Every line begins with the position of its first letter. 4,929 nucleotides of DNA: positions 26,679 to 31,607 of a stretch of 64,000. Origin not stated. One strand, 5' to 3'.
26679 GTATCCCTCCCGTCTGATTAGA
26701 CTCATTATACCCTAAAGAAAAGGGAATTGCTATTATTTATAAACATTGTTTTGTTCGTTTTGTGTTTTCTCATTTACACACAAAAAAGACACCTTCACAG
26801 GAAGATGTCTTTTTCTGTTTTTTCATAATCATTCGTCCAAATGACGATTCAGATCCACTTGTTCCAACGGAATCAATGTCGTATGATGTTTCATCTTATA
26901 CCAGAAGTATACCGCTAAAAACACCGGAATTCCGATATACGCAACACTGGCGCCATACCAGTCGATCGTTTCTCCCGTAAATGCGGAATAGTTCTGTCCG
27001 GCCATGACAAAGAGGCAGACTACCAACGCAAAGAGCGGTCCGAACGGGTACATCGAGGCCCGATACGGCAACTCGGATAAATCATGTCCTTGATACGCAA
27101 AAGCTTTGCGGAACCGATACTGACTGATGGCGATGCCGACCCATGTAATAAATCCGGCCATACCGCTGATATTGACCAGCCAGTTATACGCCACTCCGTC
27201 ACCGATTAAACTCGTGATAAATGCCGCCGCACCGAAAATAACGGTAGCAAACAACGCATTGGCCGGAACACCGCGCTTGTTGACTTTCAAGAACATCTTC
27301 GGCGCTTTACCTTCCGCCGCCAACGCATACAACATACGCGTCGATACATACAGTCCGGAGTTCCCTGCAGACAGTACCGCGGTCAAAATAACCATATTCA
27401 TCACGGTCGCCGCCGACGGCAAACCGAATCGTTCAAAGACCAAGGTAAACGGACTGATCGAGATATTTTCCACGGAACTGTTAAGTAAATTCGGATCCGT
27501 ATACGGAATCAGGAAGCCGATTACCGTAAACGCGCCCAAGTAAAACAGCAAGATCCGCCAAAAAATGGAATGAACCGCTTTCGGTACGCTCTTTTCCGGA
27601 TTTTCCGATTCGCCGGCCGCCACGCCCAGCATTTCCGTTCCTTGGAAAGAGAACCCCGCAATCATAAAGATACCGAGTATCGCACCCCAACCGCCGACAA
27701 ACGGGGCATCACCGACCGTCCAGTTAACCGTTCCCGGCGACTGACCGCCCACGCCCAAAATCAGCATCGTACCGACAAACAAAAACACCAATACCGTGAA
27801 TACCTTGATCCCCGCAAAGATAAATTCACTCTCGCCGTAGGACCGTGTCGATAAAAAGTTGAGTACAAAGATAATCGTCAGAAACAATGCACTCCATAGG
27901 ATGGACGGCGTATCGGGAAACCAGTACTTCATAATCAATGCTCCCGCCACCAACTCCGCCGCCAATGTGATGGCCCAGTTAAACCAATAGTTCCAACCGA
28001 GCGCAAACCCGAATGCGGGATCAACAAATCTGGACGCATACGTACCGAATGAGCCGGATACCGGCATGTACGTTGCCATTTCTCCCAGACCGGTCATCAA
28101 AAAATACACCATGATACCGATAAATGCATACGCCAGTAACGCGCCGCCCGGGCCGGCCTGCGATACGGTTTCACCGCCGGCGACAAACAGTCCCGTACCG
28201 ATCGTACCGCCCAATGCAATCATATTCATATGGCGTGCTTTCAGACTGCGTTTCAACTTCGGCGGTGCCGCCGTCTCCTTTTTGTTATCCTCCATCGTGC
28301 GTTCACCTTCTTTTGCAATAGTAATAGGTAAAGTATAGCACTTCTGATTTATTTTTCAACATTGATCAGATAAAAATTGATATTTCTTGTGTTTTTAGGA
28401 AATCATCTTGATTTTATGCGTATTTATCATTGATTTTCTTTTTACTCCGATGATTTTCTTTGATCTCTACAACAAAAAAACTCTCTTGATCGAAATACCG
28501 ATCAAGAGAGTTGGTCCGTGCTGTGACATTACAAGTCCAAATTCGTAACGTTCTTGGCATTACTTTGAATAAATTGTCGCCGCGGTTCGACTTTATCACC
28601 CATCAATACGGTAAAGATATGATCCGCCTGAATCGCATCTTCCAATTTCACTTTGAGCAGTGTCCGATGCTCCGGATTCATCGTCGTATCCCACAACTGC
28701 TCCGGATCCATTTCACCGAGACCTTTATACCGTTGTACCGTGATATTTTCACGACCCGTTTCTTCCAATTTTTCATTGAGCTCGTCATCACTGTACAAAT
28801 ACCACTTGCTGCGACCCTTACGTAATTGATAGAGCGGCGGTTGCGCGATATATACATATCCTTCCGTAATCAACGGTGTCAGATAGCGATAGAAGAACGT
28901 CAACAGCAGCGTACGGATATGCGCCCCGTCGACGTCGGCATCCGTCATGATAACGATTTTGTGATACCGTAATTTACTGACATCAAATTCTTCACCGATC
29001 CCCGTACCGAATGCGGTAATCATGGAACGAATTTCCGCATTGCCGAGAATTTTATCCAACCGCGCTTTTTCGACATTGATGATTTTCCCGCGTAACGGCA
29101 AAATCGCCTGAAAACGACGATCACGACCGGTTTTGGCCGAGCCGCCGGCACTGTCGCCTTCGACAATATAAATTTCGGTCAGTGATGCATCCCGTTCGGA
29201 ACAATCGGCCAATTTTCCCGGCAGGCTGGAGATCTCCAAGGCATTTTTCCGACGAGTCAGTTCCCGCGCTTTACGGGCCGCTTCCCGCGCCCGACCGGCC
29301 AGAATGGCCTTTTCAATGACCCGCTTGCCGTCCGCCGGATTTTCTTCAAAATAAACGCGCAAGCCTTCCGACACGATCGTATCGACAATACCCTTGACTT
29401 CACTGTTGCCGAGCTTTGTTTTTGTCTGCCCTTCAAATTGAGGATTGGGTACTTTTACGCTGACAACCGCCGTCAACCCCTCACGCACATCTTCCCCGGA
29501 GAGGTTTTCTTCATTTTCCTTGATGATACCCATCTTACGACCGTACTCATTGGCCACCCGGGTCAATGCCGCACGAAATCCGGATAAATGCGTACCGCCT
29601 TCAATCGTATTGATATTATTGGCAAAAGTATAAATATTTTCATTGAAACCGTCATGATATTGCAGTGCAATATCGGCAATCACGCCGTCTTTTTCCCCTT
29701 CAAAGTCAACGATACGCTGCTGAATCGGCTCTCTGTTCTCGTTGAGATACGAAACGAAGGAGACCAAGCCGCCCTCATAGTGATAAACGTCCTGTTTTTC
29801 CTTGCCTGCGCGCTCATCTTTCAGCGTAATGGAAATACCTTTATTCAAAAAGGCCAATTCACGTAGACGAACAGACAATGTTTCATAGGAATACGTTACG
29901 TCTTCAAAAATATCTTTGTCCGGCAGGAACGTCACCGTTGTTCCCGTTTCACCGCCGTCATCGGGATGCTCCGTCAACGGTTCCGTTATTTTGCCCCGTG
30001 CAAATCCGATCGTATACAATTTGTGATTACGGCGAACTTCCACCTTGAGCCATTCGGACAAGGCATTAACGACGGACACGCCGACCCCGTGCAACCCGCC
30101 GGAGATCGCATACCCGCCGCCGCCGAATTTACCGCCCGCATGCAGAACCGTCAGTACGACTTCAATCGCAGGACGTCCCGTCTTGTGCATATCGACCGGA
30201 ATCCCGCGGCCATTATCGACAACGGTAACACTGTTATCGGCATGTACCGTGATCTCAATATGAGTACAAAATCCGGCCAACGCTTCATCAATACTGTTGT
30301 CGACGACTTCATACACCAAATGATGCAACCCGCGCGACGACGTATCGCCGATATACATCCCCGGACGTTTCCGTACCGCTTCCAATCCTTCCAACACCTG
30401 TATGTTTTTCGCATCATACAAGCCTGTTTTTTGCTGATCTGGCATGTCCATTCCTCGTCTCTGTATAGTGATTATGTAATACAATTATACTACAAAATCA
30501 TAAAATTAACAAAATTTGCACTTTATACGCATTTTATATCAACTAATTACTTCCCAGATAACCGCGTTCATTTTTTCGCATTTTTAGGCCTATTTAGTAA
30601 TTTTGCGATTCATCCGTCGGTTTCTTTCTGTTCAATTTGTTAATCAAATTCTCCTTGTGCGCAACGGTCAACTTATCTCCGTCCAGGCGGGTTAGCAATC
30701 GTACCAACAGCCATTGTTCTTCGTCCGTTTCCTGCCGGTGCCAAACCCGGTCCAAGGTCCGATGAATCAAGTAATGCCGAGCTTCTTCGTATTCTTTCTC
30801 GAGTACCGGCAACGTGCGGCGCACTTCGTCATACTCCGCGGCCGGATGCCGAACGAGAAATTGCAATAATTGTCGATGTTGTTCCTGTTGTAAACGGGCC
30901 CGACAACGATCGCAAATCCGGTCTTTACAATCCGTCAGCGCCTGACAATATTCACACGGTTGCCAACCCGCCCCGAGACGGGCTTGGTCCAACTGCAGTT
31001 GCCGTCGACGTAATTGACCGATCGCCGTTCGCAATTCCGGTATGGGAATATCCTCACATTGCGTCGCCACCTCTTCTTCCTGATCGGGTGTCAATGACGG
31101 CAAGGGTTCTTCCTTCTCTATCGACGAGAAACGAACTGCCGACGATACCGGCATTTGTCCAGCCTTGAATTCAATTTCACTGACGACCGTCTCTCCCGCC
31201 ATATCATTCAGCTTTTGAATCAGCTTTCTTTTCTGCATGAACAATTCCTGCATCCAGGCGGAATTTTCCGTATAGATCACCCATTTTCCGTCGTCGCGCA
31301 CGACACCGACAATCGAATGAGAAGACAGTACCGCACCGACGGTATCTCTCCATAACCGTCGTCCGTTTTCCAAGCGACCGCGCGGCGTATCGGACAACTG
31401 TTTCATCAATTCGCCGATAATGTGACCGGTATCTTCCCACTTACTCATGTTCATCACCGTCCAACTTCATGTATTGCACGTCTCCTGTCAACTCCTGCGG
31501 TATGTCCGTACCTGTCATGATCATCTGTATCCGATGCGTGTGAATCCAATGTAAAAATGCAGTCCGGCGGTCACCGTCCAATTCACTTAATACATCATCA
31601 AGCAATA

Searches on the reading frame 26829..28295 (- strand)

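Call 20: search_protein_families(library=ncbifam, proteins=[window:26829-28295:-], max_evalue=0.00001)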
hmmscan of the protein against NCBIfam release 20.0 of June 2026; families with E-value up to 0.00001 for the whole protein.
window:26829-28295:- (488 aa): 24 families
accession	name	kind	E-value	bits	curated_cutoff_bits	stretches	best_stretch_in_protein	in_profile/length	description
NF008094.0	PRK10836.1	subfamily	1.4e-212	706.8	735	1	5-483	4-484/489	amino acid permease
TIGR00913.1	2A0310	subfamily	2e-139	465.4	578.7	1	15-482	1-479/480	amino acid permease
NF008484.0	PRK11387.1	equivalog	1.6e-109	367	716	1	7-467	5-453/471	S-methylmethionine permease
TIGR01773.1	GABAperm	equivalog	2.2e-96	323.4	678.1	1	10-430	6-417/452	GABA permease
NF047867.1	AA_transp_ThrP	exception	8.4e-88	295.3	850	1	11-437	5-424/461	bifunctional threonine/serine APC transporter ThrP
NF008016.0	PRK10746.1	equivalog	1.4e-86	291.4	799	1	12-438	6-425/461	amino acid permease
NF007602.0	PRK10249.1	equivalog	6.1e-86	289.2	851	1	10-425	15-419/458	phenylalanine transporter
NF007594.0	PRK10238.1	equivalog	3.8e-82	276.6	848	1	12-434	8-415/456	aromatic amino acid transporter AroP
NF008272.0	PRK11049.1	equivalog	8e-74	249.3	732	1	5-428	10-432/470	D-serine/D-alanine/glycine transporter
NF007876.0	PRK10580.1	equivalog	2.5e-73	247.5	736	1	12-472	5-451/457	proline-specific permease ProY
NF007566.0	PRK10197.1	equivalog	3.7e-69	233.7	871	1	11-431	7-418/466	GABA permease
NF011623.0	PRK15049.1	equivalog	3.1e-65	221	773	1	16-467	28-467/499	L-asparagine permease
TIGR00909.1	2A0306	subfamily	5.8e-31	107.9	556.8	1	14-440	1-413/429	amino acid transporter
NF053761.1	BrChAATpBcaP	equivalog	1.6e-27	96.7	690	2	140-471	161-456/460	branched-chain amino acid transporter BcaP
TIGR00905.1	2A0302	subfamily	1.7e-17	63.4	409.05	1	18-407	9-390/473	basic amino acid/polyamine antiporter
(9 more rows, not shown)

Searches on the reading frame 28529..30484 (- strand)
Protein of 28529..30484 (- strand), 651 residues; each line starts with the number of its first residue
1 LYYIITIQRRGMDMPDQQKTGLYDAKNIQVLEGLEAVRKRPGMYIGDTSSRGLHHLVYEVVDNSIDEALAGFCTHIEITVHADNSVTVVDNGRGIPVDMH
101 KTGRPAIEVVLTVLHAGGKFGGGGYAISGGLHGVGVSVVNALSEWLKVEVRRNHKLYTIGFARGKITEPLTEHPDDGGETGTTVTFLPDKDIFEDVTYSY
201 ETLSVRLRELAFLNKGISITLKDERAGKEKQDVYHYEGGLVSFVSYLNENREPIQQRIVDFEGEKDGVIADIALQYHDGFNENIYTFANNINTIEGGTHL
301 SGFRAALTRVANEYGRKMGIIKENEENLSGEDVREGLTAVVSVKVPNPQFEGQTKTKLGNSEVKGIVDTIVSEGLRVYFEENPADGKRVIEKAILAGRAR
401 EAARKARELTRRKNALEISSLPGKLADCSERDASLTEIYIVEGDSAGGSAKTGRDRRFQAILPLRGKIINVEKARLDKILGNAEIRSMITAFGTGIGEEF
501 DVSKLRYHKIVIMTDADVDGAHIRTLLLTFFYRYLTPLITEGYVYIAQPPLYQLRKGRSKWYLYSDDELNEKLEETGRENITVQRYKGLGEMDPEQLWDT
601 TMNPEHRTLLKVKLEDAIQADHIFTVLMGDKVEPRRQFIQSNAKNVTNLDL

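Call 20: search_protein_families(library=ncbifam, proteins=[window:28529-30484:-], max_evalue=0.00001)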
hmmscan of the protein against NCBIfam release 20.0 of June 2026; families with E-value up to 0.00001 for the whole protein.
window:28529-30484:- (651 aa): 5 families
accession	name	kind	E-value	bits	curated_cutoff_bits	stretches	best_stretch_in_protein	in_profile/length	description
NF004189.0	PRK05644.1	subfamily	0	1058.8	740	1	17-651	4-641/641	DNA gyrase subunit B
NF011501.0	PRK14939.1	subfamily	0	1052.6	796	2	17-574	4-561/803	DNA gyrase subunit B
TIGR01059.1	gyrB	equivalog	0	1035.4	882.4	1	23-650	1-638/639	DNA topoisomerase (ATP-hydrolyzing) subunit B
TIGR01058.1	parE_Gpos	equivalog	3.6e-252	838.3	899.95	1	23-644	5-628/637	DNA topoisomerase IV subunit B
TIGR01055.1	parE_Gneg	equivalog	8.1e-178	592.7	723.35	1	23-643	4-622/625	DNA topoisomerase IV subunit B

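Call 65: find_homologous_proteins(query=window:28529-30484:-, max_evalue=1e-100)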
Query window:28529-30484:- (651 aa): 8000 proteins with E <= 1e-100 among 8000 candidates; the best 120 are listed.
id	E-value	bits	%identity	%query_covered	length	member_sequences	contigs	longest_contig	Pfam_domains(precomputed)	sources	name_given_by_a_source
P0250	0.0e+0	1429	100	98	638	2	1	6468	PF00986.27,PF02518.32,PF01751.29,PF00204.32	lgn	-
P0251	0.0e+0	1428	100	98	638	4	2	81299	PF00986.27,PF02518.32,PF01751.29,PF00204.32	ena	-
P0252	0.0e+0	1368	95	98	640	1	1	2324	PF00986.27,PF02518.32,PF01751.29,PF00204.32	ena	-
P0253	0.0e+0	1366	95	98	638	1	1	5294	PF00986.27,PF02518.32,PF01751.29,PF00204.32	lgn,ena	-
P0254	0.0e+0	1366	95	98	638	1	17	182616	PF00986.27,PF02518.32,PF01751.29,PF00204.32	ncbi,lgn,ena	-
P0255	0.0e+0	1365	95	98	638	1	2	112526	PF00986.27,PF02518.32,PF01751.29,PF00204.32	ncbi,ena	-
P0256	0.0e+0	1364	94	98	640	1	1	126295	PF00986.27,PF02518.32,PF01751.29,PF00204.32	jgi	-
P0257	0.0e+0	1362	94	98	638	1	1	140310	PF00986.27,PF02518.32,PF01751.29,PF00204.32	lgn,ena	-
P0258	0.0e+0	1177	81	97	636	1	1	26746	PF00986.27,PF02518.32,PF01751.29,PF00204.32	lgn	-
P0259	0.0e+0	1157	80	98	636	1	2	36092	PF00986.27,PF02518.32,PF01751.29,PF00204.32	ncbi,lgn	-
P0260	0.0e+0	1148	79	98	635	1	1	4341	PF00986.27,PF02518.32,PF01751.29,PF00204.32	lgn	-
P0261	0.0e+0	1145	80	97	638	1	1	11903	PF00986.27,PF02518.32,PF01751.29,PF00204.32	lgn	-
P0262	0.0e+0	1145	80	97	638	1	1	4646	PF00986.27,PF02518.32,PF01751.29,PF00204.32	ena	-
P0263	0.0e+0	1145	80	97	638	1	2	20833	PF00986.27,PF02518.32,PF01751.29,PF00204.32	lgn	-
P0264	0.0e+0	1145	79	98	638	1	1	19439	PF00986.27,PF02518.32,PF01751.29,PF00204.32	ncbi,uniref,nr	ncbi:MAG: DNA topoisomerase (ATP-hydrolyzing) subunit B [Negativicoccus succinicivorans]|uniref:DNA 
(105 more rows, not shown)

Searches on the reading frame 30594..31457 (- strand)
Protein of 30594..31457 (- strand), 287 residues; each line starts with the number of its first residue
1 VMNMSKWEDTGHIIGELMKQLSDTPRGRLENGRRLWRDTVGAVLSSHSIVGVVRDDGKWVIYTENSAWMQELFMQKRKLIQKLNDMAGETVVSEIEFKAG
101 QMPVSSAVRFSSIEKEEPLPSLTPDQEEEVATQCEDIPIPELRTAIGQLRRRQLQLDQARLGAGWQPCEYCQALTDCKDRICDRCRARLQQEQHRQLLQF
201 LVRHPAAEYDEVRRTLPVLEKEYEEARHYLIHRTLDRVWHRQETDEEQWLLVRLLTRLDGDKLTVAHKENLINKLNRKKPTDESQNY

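Call 53: search_protein_families(library=pfam, proteins=[window:30594-31457:-], max_evalue=1e-8)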
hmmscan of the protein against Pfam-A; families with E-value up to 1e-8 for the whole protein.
window:30594-31457:- (287 aa): 1 family
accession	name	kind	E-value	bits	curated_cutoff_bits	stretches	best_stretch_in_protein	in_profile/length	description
PF05258.17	DciA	-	3.7e-13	49.9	24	1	14-97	6-89/89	Dna[CI] antecedent, DciA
